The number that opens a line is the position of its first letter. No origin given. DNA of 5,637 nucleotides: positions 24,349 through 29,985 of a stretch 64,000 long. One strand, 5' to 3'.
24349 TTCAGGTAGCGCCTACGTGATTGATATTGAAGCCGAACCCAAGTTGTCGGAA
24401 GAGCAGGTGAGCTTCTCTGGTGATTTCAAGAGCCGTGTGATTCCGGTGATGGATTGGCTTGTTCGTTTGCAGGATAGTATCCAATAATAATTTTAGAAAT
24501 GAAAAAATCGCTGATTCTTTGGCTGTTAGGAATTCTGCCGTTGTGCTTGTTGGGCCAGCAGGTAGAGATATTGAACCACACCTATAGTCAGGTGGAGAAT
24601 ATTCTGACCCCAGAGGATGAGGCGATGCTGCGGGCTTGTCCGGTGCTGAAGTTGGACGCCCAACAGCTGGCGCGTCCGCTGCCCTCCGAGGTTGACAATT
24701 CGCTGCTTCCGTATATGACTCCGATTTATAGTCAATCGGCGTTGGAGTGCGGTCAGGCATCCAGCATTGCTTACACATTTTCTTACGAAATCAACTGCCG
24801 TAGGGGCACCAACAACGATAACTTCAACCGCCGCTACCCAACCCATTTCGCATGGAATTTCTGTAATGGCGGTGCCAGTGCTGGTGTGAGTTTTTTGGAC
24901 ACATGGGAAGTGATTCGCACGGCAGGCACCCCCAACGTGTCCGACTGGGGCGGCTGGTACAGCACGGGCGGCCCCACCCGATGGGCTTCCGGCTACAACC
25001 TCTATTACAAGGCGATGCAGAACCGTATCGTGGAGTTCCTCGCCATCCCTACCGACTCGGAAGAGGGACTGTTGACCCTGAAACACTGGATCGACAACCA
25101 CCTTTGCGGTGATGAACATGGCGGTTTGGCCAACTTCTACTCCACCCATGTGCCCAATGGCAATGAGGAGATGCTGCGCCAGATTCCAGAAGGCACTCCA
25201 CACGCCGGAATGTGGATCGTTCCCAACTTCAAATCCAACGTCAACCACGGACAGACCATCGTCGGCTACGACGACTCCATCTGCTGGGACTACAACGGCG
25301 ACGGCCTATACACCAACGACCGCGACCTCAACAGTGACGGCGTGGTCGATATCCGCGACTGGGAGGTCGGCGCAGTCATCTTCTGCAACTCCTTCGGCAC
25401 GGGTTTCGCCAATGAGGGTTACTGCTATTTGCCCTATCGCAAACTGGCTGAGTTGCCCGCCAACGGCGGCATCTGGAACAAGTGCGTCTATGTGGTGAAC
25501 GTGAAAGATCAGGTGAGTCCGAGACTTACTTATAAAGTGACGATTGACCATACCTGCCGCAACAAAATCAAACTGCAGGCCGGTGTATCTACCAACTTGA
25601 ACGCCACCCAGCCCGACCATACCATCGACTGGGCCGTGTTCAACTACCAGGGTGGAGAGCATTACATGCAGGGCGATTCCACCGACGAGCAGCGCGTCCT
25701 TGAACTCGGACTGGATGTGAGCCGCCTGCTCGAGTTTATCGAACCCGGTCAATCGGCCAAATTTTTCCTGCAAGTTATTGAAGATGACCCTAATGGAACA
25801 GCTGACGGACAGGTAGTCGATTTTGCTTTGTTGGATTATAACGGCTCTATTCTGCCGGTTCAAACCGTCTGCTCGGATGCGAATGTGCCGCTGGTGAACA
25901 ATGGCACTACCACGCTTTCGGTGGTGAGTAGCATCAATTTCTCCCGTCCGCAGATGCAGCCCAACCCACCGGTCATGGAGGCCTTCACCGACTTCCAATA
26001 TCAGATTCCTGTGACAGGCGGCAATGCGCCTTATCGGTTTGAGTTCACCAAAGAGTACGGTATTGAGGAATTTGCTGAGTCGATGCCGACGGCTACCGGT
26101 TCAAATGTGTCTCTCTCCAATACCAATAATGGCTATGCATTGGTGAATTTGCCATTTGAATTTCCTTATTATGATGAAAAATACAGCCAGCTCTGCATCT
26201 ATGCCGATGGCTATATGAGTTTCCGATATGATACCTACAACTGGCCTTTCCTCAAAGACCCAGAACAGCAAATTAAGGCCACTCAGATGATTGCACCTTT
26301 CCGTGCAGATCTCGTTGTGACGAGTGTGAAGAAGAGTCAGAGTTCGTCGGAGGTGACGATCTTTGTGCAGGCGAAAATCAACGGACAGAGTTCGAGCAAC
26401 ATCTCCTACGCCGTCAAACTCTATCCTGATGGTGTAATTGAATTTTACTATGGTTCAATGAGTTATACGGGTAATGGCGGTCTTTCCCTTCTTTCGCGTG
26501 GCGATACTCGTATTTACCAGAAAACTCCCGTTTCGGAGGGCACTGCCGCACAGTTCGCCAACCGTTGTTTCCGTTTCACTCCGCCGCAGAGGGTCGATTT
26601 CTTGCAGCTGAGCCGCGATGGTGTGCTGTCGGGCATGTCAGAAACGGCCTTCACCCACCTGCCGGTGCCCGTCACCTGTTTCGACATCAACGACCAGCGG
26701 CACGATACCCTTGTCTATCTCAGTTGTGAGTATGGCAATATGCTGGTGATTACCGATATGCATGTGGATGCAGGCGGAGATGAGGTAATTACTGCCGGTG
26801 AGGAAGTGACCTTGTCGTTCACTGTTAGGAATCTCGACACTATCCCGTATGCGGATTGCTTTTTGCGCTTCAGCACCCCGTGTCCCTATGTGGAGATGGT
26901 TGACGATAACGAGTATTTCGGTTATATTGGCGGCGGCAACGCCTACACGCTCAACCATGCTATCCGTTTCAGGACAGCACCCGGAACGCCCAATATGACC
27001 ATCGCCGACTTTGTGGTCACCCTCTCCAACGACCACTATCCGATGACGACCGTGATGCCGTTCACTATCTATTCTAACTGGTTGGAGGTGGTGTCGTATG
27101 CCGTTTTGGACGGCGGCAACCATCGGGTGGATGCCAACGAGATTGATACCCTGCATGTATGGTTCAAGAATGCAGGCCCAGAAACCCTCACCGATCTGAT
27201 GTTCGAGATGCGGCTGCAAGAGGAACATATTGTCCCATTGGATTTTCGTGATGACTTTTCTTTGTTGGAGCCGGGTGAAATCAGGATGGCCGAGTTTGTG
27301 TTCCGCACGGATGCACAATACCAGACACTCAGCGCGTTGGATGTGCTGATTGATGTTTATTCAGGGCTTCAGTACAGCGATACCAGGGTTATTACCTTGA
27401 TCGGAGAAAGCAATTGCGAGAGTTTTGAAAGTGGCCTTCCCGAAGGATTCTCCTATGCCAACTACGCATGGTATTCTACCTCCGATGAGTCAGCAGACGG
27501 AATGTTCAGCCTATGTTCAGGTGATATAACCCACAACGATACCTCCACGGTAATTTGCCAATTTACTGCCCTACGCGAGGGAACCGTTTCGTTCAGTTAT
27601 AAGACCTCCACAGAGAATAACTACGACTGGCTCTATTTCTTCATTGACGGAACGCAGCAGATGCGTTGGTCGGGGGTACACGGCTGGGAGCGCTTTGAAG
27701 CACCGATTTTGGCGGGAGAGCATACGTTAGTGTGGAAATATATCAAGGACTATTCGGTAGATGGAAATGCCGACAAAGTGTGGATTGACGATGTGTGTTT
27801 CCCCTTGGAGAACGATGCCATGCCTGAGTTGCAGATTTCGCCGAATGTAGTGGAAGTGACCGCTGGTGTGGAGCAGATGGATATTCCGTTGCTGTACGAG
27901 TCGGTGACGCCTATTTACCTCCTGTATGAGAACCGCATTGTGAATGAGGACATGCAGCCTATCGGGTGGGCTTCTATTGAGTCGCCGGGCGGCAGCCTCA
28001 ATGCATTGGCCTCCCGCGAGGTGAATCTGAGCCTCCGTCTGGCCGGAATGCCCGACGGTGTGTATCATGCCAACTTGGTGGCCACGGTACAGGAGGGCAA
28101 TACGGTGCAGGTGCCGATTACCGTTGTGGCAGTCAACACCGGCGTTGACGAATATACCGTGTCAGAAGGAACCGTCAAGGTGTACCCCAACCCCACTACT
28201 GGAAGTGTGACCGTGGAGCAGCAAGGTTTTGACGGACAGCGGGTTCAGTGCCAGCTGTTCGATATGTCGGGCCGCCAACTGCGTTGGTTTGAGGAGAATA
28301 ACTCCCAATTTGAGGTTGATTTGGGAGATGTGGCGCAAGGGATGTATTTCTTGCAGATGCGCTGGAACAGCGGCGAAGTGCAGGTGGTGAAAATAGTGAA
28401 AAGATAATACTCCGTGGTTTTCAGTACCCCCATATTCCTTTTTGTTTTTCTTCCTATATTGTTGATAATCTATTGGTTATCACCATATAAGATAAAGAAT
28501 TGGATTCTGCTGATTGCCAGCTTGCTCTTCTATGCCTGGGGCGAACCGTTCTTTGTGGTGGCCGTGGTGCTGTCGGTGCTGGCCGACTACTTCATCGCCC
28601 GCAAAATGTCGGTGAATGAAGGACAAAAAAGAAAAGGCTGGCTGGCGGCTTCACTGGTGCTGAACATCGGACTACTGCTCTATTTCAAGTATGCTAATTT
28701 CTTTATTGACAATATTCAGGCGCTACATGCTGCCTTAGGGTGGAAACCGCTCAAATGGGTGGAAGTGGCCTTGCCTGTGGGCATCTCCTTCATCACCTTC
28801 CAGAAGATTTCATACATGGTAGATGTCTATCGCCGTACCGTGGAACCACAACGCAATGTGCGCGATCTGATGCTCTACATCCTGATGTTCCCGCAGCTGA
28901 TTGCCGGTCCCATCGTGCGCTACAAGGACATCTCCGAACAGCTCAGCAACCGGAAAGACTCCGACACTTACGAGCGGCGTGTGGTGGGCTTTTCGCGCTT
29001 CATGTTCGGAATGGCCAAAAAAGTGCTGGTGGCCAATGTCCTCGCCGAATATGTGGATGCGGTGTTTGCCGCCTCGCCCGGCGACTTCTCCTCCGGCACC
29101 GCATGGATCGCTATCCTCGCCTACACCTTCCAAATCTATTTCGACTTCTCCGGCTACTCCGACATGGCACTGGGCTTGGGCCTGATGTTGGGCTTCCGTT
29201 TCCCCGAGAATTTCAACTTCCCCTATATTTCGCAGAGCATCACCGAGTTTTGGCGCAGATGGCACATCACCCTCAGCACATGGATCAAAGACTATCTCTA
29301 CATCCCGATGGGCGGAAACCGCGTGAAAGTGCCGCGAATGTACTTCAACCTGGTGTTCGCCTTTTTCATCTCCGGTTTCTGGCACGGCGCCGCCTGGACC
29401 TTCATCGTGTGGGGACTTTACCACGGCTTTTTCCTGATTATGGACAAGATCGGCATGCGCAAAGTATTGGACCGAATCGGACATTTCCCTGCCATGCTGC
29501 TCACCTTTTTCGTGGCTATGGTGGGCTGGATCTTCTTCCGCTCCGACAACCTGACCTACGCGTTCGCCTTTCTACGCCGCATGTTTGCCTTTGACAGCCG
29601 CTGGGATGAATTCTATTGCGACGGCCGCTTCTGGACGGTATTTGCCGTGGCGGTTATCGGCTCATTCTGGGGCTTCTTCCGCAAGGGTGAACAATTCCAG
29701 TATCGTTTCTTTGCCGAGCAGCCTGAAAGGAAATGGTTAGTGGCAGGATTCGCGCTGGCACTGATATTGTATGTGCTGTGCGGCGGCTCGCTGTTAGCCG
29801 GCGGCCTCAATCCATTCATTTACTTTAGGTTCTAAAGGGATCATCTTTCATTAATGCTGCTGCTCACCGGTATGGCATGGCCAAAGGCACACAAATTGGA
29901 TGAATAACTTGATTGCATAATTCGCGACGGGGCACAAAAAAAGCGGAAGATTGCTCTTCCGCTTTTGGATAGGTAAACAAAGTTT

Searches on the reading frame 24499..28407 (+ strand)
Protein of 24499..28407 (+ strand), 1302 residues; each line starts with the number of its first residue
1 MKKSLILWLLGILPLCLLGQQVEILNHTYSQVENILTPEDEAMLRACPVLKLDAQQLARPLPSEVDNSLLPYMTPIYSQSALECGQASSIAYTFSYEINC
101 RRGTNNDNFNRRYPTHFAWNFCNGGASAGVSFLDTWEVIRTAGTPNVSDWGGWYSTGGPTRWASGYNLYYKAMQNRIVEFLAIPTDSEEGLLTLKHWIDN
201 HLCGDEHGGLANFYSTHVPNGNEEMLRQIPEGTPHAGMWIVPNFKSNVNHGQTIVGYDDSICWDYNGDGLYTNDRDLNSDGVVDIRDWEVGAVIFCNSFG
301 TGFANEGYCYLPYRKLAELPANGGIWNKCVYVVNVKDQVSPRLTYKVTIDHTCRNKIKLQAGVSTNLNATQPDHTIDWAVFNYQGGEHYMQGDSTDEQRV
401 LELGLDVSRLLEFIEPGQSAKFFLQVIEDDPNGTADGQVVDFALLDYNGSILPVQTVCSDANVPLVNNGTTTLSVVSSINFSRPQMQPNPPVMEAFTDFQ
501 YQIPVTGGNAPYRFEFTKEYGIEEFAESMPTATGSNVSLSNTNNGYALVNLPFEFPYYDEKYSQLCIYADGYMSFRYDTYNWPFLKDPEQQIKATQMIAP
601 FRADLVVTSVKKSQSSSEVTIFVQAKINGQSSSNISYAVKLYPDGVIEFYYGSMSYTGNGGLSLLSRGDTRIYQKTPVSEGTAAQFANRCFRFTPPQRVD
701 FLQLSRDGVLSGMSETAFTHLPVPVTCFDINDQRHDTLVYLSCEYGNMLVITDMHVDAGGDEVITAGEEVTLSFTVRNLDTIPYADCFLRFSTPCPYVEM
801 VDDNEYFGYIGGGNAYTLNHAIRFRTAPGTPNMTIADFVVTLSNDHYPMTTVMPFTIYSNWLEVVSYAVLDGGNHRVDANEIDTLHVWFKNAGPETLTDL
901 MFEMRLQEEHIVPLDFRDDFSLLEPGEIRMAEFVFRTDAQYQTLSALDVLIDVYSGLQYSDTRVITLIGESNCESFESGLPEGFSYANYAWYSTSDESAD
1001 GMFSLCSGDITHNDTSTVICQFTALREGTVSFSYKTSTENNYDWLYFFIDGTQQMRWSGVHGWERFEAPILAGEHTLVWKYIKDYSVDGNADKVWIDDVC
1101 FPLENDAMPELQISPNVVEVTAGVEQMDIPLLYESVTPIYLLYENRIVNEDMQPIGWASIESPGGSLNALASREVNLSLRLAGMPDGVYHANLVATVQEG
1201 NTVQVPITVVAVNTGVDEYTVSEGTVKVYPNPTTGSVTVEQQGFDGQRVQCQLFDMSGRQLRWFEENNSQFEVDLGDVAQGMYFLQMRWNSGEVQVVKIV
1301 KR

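Call 53: search_protein_families(library=pfam, proteins=[window:24499-28407:+], max_evalue=0.000001)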
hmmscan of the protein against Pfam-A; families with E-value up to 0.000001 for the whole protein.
window:24499-28407:+ (1302 aa): 1 family
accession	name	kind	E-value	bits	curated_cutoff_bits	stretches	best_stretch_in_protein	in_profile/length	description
PF18962.6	Por_Secre_tail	-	1.1e-11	45.2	27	1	1228-1299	1-73/75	Secretion system C-terminal sorting domain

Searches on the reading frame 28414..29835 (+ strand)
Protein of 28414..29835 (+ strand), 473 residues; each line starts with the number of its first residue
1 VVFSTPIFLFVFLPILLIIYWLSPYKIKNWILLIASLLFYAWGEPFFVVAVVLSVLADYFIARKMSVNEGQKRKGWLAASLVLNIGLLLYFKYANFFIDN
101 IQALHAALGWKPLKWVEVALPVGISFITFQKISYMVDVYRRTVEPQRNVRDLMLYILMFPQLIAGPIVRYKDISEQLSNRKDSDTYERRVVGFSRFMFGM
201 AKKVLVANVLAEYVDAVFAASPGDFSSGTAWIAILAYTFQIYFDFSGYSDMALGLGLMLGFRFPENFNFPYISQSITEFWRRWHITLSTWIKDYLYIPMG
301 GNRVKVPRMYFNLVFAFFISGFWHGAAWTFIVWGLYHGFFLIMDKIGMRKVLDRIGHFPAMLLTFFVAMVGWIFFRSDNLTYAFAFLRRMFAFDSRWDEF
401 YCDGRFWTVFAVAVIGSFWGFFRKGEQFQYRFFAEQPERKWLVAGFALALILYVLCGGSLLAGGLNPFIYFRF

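Call 70: search_protein_families(library=ncbifam, proteins=[window:28414-29835:+], max_evalue=1e-8)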
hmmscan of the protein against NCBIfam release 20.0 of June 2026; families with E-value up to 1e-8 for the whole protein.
window:28414-29835:+ (473 aa): 1 family
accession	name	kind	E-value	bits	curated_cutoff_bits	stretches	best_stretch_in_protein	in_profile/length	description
TIGR04091.1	LTA_dltB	equivalog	3e-49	168.3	375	1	8-373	12-374/380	D-alanyl-lipoteichoic acid biosynthesis protein DltB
